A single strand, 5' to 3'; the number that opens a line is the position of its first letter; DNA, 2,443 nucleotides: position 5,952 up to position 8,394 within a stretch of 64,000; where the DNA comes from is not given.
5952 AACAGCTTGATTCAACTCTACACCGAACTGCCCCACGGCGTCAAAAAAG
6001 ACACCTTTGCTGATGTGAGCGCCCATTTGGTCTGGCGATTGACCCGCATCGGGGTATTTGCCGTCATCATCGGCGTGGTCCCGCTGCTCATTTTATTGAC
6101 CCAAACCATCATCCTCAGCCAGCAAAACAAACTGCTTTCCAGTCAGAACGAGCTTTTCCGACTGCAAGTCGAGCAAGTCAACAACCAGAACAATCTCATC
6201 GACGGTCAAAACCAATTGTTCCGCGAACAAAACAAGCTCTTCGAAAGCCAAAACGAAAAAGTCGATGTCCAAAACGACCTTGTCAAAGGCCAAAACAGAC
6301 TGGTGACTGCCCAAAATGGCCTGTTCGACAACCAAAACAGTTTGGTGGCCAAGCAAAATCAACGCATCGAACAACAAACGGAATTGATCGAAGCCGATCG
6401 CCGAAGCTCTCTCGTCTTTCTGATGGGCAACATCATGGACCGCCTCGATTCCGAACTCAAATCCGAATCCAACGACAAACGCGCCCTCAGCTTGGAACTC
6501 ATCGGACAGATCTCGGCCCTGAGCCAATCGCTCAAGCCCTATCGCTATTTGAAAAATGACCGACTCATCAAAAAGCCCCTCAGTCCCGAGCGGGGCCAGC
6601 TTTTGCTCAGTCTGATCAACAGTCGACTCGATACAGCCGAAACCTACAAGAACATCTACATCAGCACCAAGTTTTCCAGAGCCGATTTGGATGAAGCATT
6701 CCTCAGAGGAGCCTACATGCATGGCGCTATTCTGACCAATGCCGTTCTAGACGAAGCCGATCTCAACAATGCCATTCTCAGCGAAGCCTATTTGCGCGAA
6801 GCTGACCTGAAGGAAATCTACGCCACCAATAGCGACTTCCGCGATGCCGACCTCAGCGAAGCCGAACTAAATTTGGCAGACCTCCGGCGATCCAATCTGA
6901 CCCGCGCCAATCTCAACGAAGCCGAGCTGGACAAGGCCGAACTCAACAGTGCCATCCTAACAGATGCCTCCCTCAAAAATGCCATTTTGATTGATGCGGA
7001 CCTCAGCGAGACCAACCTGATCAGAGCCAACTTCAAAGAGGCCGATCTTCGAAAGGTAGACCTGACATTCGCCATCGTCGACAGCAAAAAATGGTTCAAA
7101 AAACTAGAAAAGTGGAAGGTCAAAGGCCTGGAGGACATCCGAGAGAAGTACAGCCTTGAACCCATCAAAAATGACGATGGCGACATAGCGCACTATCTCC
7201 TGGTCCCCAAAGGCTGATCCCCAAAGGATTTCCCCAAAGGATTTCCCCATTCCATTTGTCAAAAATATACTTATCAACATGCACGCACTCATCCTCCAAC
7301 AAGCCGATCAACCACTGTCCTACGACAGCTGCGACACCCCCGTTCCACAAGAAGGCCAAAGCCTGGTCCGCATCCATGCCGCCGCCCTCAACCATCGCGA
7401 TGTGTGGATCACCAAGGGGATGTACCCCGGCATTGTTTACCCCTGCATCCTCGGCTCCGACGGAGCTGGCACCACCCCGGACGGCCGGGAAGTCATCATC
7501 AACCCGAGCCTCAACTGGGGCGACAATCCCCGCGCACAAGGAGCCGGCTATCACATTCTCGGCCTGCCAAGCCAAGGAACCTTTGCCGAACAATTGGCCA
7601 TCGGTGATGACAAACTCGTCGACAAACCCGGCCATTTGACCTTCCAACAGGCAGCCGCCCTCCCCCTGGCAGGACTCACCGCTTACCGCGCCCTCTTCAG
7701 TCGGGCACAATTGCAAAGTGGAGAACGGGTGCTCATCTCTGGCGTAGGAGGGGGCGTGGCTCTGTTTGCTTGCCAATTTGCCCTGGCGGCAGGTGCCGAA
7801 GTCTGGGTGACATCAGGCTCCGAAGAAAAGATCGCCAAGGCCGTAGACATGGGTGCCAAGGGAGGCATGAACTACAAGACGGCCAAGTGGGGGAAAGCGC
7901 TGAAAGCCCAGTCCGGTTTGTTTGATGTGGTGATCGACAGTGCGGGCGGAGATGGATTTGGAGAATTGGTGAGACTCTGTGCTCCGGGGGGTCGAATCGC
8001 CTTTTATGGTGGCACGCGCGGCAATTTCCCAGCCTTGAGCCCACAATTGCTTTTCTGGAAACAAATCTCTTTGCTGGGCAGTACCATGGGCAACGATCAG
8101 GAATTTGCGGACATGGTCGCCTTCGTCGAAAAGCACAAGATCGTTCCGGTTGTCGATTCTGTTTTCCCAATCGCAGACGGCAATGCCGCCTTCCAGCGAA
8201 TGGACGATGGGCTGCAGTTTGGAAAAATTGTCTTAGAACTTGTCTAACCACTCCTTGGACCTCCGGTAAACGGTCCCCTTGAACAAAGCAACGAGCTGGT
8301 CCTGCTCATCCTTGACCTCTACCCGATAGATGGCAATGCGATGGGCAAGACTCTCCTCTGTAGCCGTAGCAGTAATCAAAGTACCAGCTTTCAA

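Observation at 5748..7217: Chimeric protein: coiled coil, TM helix, 13 perfect 'QNxLxxx' heptads, then a pentapeptide-repeat beta-helix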

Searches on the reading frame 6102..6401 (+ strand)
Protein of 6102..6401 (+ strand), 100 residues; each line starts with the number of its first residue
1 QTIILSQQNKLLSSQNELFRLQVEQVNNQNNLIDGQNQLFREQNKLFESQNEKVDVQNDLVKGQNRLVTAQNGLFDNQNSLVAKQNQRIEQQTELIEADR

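Call 32: find_homologous_proteins(query=window:6102-6401:+, max_evalue=0.01)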
Query window:6102-6401:+: no candidate shares three 5-residue words with the query. No homologue found.

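Call 39: search_protein_representatives(protein=window:6102-6401:+)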
Query: 100 residues. Proteins with E-value up to 0.001 (for the whole library): 174; up to 1e-10: 27; up to 1e-30: 1. The best 150 are listed.
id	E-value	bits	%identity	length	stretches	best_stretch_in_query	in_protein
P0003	9.7e-32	125.0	75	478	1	1-100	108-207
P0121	2.0e-21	92.1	46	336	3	2-91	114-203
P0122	2.6e-19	85.4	34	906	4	5-97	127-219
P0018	6.5e-19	84.1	43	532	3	3-95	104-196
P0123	1.5e-18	83.0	43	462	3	6-92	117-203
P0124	1.9e-18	82.6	45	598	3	8-100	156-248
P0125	2.3e-18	82.4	27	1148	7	4-98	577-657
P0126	4.7e-16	75.0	47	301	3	7-100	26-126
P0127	6.9e-16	74.5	45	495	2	4-100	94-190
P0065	3.9e-15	72.1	36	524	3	4-97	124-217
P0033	4.5e-15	71.9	44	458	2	4-96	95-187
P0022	1.4e-14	70.4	49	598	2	26-96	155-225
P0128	1.9e-13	66.7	53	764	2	37-100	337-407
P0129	8.5e-13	64.6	38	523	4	27-93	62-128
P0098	8.9e-13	64.6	42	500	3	1-91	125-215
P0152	6.4e-09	52.3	46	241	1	5-92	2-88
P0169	2.0e-07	47.5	31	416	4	31-96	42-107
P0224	5.3e-05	39.8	39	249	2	27-98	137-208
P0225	5.8e-05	39.7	31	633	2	9-93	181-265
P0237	1.2e-04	38.6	38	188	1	24-96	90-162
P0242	1.6e-04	38.2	28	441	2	4-97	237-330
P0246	1.9e-04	38.0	36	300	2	16-97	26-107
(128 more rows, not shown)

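Call 41: search_protein_families(library=pfam, proteins=[P0122, P0125, P0129, P0152, P0224, P0237, P0246, P0169, P0225, P0242], max_evalue=0.001)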
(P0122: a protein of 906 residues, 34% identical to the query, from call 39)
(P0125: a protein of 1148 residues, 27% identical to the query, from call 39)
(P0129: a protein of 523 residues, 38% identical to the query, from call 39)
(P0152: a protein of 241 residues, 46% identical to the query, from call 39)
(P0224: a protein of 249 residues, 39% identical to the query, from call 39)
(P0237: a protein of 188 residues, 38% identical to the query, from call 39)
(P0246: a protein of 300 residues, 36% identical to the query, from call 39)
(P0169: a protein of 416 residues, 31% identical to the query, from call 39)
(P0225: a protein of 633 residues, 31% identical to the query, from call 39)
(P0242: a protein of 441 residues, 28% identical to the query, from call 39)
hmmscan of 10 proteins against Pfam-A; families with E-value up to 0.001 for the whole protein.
P0122 (906 aa): 3 families
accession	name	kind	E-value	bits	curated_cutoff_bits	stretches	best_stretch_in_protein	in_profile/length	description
PF12396.14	DUF3659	-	1.6e-14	54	24.8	1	264-308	5-51/61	Protein of unknown function (DUF3659)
PF23404.1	FAZ1_C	-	6.4e-08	33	27.6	0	186-217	4-35/35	FAZ1, C-terminal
PF12491.13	ApoB100_C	-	4.7e-05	23.7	27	0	163-184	8-29/57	Apolipoprotein B100 C terminal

P0125 (1148 aa): 7 families
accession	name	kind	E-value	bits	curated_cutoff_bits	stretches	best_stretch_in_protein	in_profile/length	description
PF01608.23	I_LWEQ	-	1.6e-42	145.6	27.5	1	995-1146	1-151/151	I/LWEQ domain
PF12396.14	DUF3659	-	5.1e-27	94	24.8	2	400-445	5-52/61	Protein of unknown function (DUF3659)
PF12491.13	ApoB100_C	-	5e-19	68.4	27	0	387-411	5-29/57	Apolipoprotein B100 C terminal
PF23404.1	FAZ1_C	-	8.8e-07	29.4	27.6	0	566-598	3-35/35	FAZ1, C-terminal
PF21896.2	Talin_IBS2B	-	3e-06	27.6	27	1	779-889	25-111/118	Talin IBS2B domain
PF01519.22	DUF16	-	2.4e-05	25.2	40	0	676-738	23-80/104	Protein of unknown function DUF16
PF07651.22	ANTH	-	0.00043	19.8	21.5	0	4-64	208-268/276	ANTH domain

P0129 (523 aa): 2 families
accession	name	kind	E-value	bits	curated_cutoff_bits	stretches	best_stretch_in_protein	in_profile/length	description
PF21300.2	LbR_Ice_bind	-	4.4e-07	30.4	30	1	174-258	11-96/97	Grass antifreeze beta roll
PF12130.13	bMERB_dom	-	1.1e-05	26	24.6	0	232-304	29-103/134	Bivalent Mical/EHBP Rab binding domain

P0152 (241 aa): 0 families

P0224 (249 aa): 0 families

P0237 (188 aa): 0 families

P0246 (300 aa): 6 families
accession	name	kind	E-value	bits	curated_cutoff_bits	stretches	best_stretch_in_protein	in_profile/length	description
PF23404.1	FAZ1_C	-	1.5e-08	35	27.6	2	32-63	3-34/35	FAZ1, C-terminal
PF01519.22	DUF16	-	2.7e-06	28.2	40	0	96-160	40-104/104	Protein of unknown function DUF16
PF04102.17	SlyX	-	1.4e-05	26.1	30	0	12-66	2-56/67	SlyX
PF21300.2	LbR_Ice_bind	-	6.1e-05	23.5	30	0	66-142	19-96/97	Grass antifreeze beta roll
PF04899.17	MbeD_MobD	-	0.00042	20.8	21.6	0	113-138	40-65/70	MbeD/MobD like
PF06785.16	UPF0242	-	0.00091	19.8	33.5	0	32-158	66-190/194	Uncharacterised protein family (UPF0242) N-terminus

P0169 (416 aa): 1 family
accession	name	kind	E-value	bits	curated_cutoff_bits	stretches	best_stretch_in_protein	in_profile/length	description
PF22246.2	NeqB_N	-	8e-05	22.8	27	0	87-106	11-30/59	NeqB N-terminal domain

P0225 (633 aa): 4 families
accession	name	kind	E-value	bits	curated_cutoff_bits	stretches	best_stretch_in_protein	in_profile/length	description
PF01436.27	NHL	-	1.1e-10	41.4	20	1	374-402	1-28/28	NHL repeat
PF06005.17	ZapB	-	1.8e-05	25.5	31.5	0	193-236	11-54/71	Cell division protein ZapB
PF00170.26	bZIP_1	-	0.00011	22.6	27.6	0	202-237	28-63/64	bZIP transcription factor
PF21300.2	LbR_Ice_bind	-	0.00013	22.4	30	0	206-281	18-94/97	Grass antifreeze beta roll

P0242 (441 aa): 4 families
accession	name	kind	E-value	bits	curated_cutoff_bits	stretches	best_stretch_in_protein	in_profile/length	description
PF01519.22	DUF16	-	7.4e-08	33.3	40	1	170-237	24-84/104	Protein of unknown function DUF16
PF12396.14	DUF3659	-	2.4e-07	30.9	24.8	0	196-238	8-52/61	Protein of unknown function (DUF3659)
PF06605.17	Prophage_tail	-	6.9e-07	29.6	31.3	1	5-175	85-240/250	Prophage endopeptidase tail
PF22116.1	DUF6944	-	0.00051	19.8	32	0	186-319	25-155/167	Family of unknown function (DUF6944)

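Call 69: search_solved_structures(query=window:6102-6401:+, max_evalue=10, show_alignments=4)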
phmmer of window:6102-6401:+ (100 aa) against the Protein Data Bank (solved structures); distinct sequences matched with E-value up to 10: 9.
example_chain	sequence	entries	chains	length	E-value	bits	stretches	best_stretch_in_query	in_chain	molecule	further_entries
9bgm_a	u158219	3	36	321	0.0018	22.1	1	4-94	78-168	gp75 tail tube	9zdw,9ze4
3ult_A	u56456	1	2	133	0.13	16.2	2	2-94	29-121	Ice recrystallization inhibition protein-like protein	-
8eaw_a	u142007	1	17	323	0.15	16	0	66-99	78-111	Capsid protein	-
5uf5_A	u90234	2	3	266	0.29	15.1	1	8-64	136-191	effector protein SidK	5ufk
6vq6_Q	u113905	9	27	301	0.29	15.1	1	8-64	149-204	Effector protein SidK | Uncharacterized protein | Legionella pneumophila effector SidK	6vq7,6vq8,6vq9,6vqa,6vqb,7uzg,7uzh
7uzf_Q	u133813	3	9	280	0.34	14.9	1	8-64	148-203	Effector SidK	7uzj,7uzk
7u8o_Q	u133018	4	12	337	0.45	14.5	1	8-64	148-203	Bacterial effector protein SidK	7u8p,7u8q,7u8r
5vox_e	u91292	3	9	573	1.4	12.9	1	8-64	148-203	effector protein SidK | Uncharacterized protein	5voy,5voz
6wlz_X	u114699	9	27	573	2.1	12.4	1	8-64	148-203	SidK | Type IV secretion protein Dot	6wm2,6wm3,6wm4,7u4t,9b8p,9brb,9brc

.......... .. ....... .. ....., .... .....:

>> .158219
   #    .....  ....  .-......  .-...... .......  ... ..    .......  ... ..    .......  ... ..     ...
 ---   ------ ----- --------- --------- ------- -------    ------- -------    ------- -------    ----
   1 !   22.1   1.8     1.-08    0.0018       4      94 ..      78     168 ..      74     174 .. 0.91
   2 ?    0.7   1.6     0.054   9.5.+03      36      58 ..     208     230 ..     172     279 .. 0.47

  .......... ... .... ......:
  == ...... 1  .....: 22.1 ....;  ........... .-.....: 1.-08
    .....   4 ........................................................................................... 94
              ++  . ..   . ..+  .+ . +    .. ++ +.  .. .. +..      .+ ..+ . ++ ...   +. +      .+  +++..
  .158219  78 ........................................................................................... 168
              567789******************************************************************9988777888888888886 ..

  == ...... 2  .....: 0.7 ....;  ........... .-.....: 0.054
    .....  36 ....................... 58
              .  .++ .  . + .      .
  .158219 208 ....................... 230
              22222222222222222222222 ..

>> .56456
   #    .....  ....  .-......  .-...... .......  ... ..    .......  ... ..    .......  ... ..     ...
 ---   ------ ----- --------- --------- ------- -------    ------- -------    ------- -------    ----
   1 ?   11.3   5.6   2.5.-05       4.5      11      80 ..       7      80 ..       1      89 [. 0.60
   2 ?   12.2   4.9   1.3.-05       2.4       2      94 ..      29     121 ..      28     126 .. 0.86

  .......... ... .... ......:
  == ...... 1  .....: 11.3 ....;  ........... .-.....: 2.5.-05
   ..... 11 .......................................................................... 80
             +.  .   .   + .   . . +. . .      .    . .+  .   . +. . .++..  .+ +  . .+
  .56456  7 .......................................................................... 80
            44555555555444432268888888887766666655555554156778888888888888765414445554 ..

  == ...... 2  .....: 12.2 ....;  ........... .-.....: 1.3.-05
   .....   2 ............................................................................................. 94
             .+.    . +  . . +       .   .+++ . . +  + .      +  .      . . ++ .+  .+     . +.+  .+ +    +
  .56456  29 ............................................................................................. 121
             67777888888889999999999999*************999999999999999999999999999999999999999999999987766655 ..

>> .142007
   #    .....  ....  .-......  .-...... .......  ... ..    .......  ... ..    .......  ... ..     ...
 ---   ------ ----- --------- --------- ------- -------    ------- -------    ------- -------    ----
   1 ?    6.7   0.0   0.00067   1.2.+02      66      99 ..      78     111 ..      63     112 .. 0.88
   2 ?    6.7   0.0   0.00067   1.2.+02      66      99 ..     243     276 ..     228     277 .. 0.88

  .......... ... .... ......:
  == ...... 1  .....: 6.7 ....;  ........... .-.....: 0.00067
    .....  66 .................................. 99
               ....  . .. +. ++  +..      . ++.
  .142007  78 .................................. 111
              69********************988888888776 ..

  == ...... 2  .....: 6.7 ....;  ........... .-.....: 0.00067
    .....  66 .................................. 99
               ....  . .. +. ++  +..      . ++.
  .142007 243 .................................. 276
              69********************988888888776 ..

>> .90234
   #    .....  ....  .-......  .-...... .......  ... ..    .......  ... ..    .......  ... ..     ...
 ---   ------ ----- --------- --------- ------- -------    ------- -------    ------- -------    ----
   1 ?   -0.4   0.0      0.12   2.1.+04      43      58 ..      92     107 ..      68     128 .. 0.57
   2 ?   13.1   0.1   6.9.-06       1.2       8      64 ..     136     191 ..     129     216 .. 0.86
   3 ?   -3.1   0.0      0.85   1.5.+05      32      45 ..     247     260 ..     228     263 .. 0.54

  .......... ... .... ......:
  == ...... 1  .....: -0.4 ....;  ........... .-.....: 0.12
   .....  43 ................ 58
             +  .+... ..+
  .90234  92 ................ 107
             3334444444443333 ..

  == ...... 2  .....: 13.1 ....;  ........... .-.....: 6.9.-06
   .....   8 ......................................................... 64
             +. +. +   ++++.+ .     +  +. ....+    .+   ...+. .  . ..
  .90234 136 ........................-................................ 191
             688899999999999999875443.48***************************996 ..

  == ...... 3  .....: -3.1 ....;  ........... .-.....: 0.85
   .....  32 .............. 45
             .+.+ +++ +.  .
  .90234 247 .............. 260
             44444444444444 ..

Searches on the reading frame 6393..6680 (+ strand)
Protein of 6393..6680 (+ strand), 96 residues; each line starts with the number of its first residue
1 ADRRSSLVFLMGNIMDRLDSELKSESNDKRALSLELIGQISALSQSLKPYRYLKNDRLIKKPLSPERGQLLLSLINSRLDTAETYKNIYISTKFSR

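Call 62: predict_structure(alignment_id=A2)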
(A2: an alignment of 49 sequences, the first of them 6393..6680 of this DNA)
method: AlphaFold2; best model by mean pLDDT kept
length: 96 residues; sequences in the alignment: 49
mean_pLDDT: 93.5   pTM: 0.82
mean pLDDT of the five models: 93.5, 92.8, 92.7, 91.7, 91.7
residues with pLDDT >= 90: 87; 70-90: 8; 50-70: 1; < 50: 0
segments of 3 or more residues with pLDDT < 50: none
pLDDT, mean of each block of 10 residues (from residue 1): 85 97 94 97 94 94 94 96 94 87
secondary structure, 60 per line:
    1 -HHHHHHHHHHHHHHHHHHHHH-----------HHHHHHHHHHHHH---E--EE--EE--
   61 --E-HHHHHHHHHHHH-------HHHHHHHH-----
elements in order: H2-22 H34-46 H65-76 H84-91

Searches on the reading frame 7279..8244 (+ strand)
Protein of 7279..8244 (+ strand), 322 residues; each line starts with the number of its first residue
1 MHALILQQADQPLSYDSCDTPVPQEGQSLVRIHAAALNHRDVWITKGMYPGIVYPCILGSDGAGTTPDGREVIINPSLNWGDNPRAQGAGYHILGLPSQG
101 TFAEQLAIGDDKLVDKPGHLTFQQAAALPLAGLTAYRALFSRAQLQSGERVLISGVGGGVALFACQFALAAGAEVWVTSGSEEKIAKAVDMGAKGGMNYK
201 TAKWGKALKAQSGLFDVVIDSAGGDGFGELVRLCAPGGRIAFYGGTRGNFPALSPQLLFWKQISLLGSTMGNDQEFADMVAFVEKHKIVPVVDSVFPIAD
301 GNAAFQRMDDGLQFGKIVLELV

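Call 12: search_protein_families(library=padloc, proteins=[window:7279-8244:+], max_evalue=0.01)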
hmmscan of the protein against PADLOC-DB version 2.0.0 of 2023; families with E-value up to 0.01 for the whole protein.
window:7279-8244:+ (322 aa): 1 family
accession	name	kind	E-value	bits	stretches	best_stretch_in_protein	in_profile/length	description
PDLC04134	mad2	-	0.00037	17.4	1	136-253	280-405/492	mads_2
